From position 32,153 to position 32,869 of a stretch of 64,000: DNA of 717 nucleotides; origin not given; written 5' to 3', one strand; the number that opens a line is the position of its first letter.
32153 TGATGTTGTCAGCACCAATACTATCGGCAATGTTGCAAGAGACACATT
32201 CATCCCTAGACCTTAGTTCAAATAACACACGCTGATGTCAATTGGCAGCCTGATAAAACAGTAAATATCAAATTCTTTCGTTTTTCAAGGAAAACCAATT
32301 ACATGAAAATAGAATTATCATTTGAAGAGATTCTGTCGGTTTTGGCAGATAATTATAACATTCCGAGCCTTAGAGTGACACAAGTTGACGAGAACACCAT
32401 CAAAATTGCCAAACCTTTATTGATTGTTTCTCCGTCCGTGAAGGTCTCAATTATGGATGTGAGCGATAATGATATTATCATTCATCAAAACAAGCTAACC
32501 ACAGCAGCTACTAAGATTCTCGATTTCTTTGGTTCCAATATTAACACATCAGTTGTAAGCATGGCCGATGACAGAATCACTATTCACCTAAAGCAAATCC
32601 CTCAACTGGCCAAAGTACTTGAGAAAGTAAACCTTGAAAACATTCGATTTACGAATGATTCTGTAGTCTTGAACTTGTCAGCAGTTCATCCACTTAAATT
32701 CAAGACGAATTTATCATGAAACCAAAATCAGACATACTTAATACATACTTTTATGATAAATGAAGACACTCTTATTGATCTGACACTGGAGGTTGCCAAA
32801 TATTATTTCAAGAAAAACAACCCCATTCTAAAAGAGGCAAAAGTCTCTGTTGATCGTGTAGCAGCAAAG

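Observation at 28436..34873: Ten-gene AT-rich operon with two small GTPases, glycine-zipper/EcsC-like modules and a fused EF-Tu paralog; candidate undescribed translation-linked conflict system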

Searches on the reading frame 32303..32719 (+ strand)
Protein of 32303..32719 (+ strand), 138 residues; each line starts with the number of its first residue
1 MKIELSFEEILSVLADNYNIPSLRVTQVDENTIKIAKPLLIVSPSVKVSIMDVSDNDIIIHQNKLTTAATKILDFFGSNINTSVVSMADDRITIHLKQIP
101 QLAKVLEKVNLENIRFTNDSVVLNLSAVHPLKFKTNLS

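Call 4: search_protein_families(library=pfam, proteins=[window:32303-32719:+], max_evalue=0.1)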
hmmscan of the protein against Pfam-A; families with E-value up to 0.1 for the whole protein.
window:32303-32719:+ (138 aa): 1 family
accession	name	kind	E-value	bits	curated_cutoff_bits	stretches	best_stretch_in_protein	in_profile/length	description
PF16344.10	FecR_C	-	0.032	14.7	24.4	0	58-117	2-62/70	FecR, C-terminal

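Call 5: search_protein_families(library=padloc, proteins=[window:32303-32719:+], max_evalue=0.1)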
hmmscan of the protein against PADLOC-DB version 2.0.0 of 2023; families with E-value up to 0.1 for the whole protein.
window:32303-32719:+ (138 aa): 0 families

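Call 6: search_protein_families(library=ncbifam, proteins=[window:32303-32719:+], max_evalue=0.1)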
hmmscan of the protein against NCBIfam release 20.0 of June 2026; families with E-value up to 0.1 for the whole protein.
window:32303-32719:+ (138 aa): 1 family
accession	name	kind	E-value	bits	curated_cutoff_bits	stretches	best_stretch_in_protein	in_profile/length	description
NF053543.1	FlxJ_fam_MTase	equivalog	0.067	12.1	560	1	5-90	164-246/352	FlxJ family methyltransferase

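Call 102: search_protein_families(library=phrogs, proteins=[window:32303-32719:+], max_evalue=0.01)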
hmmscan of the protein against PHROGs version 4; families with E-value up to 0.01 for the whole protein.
window:32303-32719:+ (138 aa): 0 families

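Call 122: search_solved_structures(query=window:32303-32716:+, max_evalue=1)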
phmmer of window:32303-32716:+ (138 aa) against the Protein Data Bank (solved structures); distinct sequences matched with E-value up to 1: 0.
